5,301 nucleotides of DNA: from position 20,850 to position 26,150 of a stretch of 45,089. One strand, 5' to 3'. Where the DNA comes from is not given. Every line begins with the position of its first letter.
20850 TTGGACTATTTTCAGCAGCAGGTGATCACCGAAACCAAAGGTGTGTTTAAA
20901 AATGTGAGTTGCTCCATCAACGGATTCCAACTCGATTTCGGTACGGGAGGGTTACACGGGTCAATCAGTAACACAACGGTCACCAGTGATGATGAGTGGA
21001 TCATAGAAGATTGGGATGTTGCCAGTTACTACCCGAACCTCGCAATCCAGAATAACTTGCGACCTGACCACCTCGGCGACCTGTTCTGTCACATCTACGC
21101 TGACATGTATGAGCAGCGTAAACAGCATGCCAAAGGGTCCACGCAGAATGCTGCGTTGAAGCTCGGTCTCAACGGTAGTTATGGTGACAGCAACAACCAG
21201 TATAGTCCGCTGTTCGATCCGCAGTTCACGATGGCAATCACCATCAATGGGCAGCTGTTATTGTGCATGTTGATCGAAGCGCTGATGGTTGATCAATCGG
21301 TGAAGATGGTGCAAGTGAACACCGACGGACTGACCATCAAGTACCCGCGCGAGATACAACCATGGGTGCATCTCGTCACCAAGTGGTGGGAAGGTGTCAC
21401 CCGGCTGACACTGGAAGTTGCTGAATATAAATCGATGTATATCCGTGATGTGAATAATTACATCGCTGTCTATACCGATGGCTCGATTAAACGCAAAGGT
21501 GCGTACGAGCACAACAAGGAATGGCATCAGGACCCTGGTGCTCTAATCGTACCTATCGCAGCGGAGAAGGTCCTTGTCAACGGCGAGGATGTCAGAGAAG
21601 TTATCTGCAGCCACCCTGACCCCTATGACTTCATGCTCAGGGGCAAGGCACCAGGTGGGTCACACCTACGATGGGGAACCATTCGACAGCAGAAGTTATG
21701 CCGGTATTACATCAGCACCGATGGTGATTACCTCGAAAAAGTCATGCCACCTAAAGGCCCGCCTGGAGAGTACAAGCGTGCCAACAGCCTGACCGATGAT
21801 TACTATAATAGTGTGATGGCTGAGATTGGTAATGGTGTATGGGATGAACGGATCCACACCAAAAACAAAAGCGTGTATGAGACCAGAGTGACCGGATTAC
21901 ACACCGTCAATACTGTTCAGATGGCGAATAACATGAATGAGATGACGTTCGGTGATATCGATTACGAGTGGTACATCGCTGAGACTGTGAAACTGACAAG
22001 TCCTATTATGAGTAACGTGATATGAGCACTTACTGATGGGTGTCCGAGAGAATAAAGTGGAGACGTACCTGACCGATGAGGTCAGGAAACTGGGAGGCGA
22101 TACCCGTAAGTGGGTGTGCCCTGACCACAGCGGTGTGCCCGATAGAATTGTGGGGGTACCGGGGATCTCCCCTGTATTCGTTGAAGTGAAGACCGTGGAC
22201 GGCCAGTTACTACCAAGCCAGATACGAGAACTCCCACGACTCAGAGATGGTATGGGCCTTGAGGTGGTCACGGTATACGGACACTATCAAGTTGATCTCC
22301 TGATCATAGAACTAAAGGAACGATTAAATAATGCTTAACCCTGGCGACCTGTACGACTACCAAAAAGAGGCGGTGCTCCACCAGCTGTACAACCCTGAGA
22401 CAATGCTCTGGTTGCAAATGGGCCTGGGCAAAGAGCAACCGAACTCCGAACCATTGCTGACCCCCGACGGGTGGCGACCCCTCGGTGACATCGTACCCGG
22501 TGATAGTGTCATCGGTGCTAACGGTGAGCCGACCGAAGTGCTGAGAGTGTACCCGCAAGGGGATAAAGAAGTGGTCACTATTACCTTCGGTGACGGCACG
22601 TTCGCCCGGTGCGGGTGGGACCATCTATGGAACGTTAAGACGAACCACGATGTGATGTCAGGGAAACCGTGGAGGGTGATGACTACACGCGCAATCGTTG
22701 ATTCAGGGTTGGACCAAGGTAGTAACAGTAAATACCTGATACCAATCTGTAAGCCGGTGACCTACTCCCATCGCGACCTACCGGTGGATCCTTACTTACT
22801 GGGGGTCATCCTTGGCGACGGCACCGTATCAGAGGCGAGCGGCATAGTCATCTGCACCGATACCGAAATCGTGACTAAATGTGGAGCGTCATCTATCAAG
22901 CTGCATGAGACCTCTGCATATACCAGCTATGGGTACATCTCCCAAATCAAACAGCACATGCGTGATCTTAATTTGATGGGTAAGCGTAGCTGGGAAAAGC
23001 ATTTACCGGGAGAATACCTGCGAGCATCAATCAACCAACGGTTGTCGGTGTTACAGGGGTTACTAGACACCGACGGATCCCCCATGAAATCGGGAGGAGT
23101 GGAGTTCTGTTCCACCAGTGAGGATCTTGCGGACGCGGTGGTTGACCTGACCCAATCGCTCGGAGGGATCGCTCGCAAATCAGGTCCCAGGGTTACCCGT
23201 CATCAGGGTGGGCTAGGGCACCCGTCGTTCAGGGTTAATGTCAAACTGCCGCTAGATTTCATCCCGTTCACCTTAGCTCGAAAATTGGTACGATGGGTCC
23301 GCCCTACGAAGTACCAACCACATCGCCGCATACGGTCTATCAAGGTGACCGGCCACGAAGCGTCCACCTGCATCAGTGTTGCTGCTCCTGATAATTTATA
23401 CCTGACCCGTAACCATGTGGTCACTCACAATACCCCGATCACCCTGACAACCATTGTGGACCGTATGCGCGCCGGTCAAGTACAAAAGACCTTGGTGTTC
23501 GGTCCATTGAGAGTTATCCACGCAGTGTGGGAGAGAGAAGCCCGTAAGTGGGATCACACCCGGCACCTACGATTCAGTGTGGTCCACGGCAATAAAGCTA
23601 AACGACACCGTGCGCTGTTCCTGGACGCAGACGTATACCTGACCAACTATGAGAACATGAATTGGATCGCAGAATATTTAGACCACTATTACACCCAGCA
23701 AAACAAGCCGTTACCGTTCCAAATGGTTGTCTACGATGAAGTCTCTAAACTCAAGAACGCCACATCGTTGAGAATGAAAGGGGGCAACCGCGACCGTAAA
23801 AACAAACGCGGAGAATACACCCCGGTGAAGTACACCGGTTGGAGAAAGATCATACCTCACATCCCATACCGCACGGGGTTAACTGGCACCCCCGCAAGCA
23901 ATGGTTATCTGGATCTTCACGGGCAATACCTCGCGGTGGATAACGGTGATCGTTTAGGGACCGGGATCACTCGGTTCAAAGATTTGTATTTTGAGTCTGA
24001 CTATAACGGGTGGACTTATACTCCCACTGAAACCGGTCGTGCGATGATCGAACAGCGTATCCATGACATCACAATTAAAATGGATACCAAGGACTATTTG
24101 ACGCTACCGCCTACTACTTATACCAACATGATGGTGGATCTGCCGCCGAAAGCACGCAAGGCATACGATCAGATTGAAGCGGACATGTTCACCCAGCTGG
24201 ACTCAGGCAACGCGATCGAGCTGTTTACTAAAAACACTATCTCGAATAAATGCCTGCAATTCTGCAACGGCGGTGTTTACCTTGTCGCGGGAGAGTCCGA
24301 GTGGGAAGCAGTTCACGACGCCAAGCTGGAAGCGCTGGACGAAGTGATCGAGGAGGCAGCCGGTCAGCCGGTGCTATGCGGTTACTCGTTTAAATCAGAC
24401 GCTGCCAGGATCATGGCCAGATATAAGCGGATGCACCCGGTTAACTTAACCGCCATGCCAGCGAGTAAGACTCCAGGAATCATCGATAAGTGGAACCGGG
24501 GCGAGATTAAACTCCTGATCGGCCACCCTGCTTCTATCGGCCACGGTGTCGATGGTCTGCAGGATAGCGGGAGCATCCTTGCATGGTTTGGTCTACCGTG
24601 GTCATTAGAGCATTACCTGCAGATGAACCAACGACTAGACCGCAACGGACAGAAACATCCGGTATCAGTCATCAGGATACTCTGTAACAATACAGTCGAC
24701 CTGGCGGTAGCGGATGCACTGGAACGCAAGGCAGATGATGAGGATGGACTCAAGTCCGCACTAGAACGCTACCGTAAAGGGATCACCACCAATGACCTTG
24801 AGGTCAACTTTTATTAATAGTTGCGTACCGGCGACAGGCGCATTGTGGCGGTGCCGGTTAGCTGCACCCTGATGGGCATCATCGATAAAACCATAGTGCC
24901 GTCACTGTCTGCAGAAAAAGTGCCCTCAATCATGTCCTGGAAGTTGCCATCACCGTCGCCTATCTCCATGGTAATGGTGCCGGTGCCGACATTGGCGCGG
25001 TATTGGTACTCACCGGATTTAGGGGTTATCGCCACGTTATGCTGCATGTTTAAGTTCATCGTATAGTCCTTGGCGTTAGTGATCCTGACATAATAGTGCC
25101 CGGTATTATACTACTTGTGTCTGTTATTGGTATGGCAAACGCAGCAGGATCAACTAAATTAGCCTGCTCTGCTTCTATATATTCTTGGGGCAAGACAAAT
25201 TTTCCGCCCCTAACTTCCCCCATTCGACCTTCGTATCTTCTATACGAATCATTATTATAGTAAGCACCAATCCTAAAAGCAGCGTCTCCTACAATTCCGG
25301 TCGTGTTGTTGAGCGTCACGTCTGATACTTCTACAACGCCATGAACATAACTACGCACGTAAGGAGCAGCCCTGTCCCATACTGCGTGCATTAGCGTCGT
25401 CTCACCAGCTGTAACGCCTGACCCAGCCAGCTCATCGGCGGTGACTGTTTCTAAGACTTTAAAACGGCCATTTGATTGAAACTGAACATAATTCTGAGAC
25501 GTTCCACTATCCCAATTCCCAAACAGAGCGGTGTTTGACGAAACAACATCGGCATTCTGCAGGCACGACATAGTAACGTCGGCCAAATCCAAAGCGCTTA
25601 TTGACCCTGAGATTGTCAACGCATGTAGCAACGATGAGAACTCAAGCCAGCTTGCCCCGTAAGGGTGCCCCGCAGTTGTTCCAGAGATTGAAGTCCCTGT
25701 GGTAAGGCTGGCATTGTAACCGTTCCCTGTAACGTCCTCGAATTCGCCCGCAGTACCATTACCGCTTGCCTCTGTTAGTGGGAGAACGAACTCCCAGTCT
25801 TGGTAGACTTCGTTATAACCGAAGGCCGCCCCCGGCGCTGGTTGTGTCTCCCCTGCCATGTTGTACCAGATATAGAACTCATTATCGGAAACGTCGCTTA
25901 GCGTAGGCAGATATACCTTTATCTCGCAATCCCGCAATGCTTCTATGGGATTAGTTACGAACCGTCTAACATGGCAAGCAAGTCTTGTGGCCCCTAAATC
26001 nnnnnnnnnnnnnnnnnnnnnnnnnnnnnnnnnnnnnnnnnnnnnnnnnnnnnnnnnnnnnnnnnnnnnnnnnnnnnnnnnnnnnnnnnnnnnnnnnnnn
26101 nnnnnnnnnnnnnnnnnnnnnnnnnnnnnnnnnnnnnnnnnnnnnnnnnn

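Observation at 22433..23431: Second class 3 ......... intein, in the SNF2 helicase P-loop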

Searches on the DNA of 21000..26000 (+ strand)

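Call 4: search_dna_similar(query=window:21000-26000:+, collection=phages, mode=near, max_rows=20)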
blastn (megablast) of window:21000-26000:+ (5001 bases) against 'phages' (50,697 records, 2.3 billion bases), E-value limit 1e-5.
No match.

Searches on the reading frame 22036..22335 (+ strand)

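Call 7: search_protein_families(library=pfam, proteins=[window:22036-22335:+], max_evalue=0.01)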
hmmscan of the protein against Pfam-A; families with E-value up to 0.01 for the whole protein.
window:22036-22335:+ (100 aa): 0 families

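Call 58: search_protein_families(library=phrogs, proteins=[window:22036-22335:+], max_evalue=0.001)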
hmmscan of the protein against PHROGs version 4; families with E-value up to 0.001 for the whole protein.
window:22036-22335:+ (100 aa): 2 families
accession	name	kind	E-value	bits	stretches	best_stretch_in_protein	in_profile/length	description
phrog_93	-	DNA, RNA and nucleotide metabolism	2.6e-17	63.7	1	3-95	352-443/613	endonuclease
phrog_5702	-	DNA, RNA and nucleotide metabolism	0.00082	20.3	0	32-86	5-59/70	Holliday junction resolvase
